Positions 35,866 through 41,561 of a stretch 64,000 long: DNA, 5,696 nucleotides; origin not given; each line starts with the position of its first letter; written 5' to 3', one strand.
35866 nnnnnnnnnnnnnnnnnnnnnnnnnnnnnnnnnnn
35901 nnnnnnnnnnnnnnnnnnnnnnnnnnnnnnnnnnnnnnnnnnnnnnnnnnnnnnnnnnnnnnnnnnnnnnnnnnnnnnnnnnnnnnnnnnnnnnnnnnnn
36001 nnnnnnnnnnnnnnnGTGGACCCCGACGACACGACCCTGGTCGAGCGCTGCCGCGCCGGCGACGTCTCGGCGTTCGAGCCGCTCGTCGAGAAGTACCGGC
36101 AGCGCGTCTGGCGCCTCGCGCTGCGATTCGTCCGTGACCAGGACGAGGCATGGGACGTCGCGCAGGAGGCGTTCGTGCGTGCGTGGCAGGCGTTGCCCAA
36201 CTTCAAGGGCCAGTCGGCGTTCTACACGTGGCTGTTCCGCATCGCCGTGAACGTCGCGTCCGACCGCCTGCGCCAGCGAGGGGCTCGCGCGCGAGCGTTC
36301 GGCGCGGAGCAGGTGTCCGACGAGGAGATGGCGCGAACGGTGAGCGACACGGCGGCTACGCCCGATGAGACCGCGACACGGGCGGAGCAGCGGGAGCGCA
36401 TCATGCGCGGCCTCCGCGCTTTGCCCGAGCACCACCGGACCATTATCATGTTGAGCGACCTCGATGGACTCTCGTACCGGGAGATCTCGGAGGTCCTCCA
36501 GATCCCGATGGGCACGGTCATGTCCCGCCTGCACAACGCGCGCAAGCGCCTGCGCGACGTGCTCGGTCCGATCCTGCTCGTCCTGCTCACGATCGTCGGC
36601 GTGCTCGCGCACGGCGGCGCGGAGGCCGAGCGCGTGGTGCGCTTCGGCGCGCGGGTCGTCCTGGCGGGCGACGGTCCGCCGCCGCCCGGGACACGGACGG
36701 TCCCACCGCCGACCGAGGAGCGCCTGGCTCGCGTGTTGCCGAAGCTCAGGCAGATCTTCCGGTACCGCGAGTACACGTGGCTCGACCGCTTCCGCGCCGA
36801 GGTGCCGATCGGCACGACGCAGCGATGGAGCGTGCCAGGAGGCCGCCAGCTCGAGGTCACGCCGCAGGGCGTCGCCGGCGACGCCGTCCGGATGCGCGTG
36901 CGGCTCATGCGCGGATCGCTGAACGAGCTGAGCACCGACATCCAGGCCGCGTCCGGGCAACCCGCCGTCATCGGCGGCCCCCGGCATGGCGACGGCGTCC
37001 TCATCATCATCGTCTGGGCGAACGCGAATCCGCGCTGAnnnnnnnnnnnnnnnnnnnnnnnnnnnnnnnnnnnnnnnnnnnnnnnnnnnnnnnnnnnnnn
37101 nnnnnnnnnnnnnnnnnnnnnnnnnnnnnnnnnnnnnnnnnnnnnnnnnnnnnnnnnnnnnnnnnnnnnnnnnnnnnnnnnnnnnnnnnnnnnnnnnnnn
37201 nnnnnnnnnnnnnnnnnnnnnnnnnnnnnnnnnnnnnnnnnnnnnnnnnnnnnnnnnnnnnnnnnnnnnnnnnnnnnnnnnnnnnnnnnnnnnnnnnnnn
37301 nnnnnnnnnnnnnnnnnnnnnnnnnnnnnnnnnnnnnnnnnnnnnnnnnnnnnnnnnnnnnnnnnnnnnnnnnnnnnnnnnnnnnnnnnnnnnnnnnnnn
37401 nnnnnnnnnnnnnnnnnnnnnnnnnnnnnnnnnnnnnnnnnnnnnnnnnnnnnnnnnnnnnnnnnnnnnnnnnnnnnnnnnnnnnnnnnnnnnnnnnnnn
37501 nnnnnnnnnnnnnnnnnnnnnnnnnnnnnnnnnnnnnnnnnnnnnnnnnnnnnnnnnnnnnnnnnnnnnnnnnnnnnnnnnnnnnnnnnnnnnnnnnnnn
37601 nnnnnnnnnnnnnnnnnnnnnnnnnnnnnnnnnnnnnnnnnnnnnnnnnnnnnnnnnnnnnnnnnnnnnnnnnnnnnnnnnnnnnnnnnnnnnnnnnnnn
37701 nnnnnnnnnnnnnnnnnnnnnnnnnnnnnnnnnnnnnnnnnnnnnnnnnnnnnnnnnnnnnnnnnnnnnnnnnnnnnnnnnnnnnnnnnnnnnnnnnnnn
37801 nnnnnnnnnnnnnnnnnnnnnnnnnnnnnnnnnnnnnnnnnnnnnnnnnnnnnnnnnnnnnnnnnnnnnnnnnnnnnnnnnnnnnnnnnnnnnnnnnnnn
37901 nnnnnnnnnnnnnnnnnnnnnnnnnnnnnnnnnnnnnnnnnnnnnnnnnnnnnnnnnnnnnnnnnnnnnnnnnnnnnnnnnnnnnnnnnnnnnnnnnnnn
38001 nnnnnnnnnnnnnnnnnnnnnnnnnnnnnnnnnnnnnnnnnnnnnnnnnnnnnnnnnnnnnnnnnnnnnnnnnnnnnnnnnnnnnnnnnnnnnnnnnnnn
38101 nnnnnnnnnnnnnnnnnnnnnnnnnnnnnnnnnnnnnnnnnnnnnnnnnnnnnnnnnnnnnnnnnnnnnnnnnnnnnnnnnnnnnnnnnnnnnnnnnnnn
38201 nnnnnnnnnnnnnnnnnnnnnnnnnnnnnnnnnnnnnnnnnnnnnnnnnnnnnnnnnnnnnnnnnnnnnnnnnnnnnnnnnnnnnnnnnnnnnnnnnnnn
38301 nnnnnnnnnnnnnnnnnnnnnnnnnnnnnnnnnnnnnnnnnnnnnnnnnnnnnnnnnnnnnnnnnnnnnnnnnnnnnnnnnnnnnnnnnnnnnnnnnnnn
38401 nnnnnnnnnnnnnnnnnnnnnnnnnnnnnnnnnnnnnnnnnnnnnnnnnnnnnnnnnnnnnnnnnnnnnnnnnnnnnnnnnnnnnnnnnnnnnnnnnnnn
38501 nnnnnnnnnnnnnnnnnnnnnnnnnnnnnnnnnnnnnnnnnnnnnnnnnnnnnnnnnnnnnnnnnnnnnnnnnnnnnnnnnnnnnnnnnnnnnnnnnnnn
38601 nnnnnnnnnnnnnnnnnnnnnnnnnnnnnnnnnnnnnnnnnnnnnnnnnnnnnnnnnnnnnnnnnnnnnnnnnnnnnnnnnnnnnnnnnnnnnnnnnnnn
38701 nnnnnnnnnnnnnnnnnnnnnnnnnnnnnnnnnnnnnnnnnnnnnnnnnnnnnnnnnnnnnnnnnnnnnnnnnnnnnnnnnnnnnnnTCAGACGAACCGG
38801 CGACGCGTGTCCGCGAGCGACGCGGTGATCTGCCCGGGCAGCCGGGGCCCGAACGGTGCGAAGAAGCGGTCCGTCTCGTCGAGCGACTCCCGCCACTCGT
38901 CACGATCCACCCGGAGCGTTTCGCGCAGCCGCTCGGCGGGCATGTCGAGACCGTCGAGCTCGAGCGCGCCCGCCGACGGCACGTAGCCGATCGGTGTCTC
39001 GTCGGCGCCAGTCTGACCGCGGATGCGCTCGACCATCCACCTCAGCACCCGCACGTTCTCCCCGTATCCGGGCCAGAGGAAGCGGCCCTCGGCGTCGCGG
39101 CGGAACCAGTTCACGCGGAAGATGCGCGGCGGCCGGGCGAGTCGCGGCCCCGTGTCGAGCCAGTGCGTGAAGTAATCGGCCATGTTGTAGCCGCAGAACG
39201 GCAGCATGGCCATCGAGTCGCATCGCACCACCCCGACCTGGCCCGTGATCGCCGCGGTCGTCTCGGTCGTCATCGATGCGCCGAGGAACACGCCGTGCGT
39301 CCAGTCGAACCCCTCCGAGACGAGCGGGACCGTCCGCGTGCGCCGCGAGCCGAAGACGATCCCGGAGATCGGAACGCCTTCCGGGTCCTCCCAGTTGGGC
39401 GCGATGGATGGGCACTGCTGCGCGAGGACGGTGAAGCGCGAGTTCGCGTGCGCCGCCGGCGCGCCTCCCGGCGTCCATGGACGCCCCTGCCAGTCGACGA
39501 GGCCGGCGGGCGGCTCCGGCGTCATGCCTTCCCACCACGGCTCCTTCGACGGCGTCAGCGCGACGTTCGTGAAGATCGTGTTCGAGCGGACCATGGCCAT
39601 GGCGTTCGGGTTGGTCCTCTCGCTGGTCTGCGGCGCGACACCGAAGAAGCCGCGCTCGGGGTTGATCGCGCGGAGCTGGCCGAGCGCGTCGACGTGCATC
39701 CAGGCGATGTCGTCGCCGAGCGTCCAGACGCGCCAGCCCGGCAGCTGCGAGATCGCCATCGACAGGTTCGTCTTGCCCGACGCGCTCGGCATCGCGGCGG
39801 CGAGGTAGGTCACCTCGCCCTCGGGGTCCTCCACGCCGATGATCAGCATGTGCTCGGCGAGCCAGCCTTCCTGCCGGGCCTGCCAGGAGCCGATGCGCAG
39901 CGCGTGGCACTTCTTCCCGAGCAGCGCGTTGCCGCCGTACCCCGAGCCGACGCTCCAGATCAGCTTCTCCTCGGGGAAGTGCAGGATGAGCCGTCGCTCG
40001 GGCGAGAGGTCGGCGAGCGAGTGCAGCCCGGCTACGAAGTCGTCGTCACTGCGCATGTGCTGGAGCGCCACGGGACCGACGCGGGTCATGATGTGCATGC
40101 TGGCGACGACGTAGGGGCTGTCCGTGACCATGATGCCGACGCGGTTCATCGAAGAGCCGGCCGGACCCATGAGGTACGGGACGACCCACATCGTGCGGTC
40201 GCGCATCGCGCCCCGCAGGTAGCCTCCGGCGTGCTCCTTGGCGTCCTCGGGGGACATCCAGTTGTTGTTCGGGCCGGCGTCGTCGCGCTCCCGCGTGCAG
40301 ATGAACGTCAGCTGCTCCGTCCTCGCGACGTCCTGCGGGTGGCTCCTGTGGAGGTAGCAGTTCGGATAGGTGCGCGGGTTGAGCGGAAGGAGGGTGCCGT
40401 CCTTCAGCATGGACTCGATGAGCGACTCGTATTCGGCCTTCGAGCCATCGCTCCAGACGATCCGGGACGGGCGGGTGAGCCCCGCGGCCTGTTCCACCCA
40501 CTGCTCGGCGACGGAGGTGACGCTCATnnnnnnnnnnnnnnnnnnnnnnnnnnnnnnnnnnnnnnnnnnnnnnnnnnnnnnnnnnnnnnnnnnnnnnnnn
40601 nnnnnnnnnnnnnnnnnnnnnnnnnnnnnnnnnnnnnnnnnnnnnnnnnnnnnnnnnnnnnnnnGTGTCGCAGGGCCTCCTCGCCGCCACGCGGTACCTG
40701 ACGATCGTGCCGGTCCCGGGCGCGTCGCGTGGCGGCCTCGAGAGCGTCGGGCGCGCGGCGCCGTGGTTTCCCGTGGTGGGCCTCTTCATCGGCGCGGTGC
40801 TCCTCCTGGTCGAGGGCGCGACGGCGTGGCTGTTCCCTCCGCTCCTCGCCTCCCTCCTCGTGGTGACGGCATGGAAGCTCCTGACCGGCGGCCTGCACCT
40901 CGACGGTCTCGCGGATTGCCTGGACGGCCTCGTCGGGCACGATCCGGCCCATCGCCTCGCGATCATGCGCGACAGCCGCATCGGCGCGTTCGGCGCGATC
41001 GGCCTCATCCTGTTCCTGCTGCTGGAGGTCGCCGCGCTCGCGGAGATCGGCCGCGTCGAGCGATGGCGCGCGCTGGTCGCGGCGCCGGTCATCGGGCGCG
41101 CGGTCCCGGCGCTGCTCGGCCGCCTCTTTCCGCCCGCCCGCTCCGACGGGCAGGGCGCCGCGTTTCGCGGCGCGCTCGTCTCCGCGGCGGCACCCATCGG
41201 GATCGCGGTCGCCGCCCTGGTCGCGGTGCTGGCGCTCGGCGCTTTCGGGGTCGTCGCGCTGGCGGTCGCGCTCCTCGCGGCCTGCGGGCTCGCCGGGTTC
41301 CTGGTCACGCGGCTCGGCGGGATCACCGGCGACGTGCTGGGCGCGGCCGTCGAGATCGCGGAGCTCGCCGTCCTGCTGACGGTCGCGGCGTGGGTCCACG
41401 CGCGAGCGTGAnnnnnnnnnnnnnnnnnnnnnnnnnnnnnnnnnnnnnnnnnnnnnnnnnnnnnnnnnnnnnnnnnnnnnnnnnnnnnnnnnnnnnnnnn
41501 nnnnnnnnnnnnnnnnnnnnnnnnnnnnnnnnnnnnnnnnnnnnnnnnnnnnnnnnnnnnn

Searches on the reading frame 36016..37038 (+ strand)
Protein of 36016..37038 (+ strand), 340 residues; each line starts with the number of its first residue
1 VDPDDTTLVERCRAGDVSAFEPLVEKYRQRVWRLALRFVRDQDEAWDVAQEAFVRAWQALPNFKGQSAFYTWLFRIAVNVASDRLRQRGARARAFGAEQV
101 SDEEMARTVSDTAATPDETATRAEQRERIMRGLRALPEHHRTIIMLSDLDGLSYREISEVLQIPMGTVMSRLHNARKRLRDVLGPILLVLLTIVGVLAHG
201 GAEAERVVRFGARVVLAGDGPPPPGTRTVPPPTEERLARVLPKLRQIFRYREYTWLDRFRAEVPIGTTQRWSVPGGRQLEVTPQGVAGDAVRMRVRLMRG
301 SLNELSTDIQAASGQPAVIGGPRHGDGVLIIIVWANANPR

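Call 26: search_protein_families(library=pfam, proteins=[window:36016-37038:+], max_evalue=0.001)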
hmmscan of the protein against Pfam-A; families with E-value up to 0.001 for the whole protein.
window:36016-37038:+ (340 aa): 4 families
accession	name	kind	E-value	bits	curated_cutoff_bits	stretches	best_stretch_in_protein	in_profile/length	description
PF04542.20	Sigma70_r2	-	7.3e-20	71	24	1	23-89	1-69/71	Sigma-70 region 2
PF08281.18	Sigma70_r4_2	-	9.9e-16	57.6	25.7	1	127-179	2-54/54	Sigma-70, region 4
PF04545.22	Sigma70_r4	-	3.7e-11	42.8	24.1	1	133-180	2-49/50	Sigma-70, region 4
PF07638.17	Sigma70_ECF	-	1.4e-10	41.8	21.1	1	6-181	5-181/185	ECF sigma factor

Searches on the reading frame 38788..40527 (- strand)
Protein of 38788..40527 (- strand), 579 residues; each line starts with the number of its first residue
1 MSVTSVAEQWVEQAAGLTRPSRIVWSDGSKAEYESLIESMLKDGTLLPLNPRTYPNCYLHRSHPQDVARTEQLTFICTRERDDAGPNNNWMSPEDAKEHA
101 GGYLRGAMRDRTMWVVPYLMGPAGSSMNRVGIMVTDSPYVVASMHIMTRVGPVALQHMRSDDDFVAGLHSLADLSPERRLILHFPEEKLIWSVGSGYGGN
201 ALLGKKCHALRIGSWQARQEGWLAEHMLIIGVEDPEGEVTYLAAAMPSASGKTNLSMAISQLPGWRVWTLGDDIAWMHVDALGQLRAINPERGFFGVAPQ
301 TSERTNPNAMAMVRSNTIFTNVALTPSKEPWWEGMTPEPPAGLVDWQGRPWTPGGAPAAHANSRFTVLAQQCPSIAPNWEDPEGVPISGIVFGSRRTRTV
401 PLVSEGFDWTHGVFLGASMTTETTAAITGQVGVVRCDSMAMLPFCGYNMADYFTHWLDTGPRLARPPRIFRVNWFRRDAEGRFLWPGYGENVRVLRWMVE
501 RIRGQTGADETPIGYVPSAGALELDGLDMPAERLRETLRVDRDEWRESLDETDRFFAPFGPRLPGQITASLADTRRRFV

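Call 26: search_protein_families(library=pfam, proteins=[window:38788-40527:-], max_evalue=0.001)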
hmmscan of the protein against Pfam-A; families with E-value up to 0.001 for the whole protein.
window:38788-40527:- (579 aa): 2 families
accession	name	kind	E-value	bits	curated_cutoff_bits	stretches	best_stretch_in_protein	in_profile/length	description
PF00821.23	PEPCK_GTP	-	3.6e-155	516.6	23.8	1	222-576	1-356/357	Phosphoenolpyruvate carboxykinase C-terminal P-loop domain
PF17297.7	PEPCK_N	-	1.6e-80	270.3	23.8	1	9-218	1-218/218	Phosphoenolpyruvate carboxykinase N-terminal domain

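Call 27: find_homologous_proteins(query=window:38788-40527:-, max_evalue=1e-50)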
Query window:38788-40527:- (579 aa): 8000 proteins with E <= 1e-50 among 8000 candidates; the best 120 are listed.
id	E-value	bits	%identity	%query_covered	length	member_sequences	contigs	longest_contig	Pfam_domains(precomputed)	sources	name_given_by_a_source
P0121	0.0e+0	1362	100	100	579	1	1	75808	PF17297.8,PF00821.24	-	-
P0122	0.0e+0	1261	92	100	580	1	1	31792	PF17297.8,PF00821.24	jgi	jgi:phosphoenolpyruvate carboxykinase (GTP)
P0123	0.0e+0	1183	87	100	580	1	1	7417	PF17297.8,PF00821.24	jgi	jgi:phosphoenolpyruvate carboxykinase (GTP)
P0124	0.0e+0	1182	87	100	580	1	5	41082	PF17297.8,PF00821.24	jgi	jgi:phosphoenolpyruvate carboxykinase (GTP)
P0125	0.0e+0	1153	84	100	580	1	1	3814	PF17297.8,PF00821.24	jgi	jgi:phosphoenolpyruvate carboxykinase (GTP)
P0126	0.0e+0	1132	82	100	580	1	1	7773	PF17297.8,PF00821.24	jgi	jgi:phosphoenolpyruvate carboxykinase (GTP)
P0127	0.0e+0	1113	80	100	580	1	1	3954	PF17297.8,PF00821.24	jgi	jgi:phosphoenolpyruvate carboxykinase (GTP)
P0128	0.0e+0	1112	81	98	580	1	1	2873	PF17297.8,PF00821.24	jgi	-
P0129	0.0e+0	1111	80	100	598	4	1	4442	PF17297.8,PF00821.24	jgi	-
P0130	0.0e+0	1108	80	100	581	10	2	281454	PF17297.8,PF00821.24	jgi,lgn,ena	-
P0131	0.0e+0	1107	79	100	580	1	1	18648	PF17297.8,PF00821.24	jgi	jgi:phosphoenolpyruvate carboxykinase (GTP)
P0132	0.0e+0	1107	80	100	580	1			PF17297.8,PF00821.24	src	-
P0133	0.0e+0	1107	80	100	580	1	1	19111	PF17297.8,PF00821.24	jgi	jgi:phosphoenolpyruvate carboxykinase (GTP)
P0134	0.0e+0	1107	79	100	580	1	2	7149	PF17297.8,PF00821.24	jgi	jgi:phosphoenolpyruvate carboxykinase (GTP)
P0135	0.0e+0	1106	79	100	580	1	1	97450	PF17297.8,PF00821.24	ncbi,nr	ncbi:MAG TPA: phosphoenolpyruvate carboxykinase (GTP) [Methylomirabilota bacterium]|nr:phosphoenolpy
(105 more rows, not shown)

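Call 50: find_encoding_contigs(protein=P0122, flank=10000, max_places=2)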
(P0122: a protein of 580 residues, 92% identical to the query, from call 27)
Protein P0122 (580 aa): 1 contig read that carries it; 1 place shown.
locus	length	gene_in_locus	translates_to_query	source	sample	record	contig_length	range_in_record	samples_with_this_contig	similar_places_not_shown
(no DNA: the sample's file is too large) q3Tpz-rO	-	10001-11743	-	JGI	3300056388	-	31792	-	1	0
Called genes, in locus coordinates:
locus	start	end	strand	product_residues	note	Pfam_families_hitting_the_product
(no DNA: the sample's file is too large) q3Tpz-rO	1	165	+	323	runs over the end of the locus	PF03547:Mem_trans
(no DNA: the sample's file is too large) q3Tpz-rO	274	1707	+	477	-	PF01425:Amidase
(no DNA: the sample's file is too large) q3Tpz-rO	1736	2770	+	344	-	PF01070:FMN_dh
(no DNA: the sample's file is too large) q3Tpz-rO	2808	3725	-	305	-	PF00528:BPD_transp_1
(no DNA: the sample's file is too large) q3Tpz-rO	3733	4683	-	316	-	PF19300:BPD_transp_1_N, PF00528:BPD_transp_1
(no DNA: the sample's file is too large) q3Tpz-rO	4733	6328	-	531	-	PF00496:SBP_bac_5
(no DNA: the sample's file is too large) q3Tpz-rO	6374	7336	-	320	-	PF02779:Transket_pyr, PF02780:Transketolase_C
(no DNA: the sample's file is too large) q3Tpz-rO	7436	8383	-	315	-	PF00676:E1_dh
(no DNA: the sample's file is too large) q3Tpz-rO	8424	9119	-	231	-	PF00300:His_Phos_1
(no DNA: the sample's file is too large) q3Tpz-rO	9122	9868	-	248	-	PF02654:CobS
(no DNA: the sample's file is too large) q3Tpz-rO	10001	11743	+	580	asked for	PF17297:PEPCK_N, PF00821:PEPCK_GTP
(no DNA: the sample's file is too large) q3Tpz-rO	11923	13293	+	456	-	PF01546:Peptidase_M20, PF07687:M20_dimer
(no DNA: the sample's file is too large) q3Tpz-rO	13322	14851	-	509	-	PF01039:Carboxyl_trans, PF03255:ACCA (faint)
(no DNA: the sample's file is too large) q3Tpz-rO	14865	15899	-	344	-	PF07638:Sigma70_ECF, PF04542:Sigma70_r2, PF04545:Sigma70_r4, PF08281:Sigma70_r4_2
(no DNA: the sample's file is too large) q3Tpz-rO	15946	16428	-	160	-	PF01220:DHquinase_II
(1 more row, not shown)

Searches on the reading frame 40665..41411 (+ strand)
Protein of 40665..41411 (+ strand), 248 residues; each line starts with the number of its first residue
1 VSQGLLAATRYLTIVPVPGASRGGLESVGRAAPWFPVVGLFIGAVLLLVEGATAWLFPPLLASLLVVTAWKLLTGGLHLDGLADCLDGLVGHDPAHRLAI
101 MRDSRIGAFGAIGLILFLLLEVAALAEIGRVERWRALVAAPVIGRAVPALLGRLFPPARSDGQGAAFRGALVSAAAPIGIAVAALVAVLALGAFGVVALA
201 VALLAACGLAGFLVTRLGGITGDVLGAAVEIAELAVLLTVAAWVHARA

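Call 25: search_protein_families(library=pfam, proteins=[window:40665-41411:+], max_evalue=0.001)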
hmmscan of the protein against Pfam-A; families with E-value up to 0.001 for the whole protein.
window:40665-41411:+ (248 aa): 1 family
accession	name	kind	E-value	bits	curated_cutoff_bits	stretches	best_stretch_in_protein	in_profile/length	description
PF02654.20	CobS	-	1.8e-51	175.7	23.2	1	9-238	2-207/207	Cobalamin-5-phosphate synthase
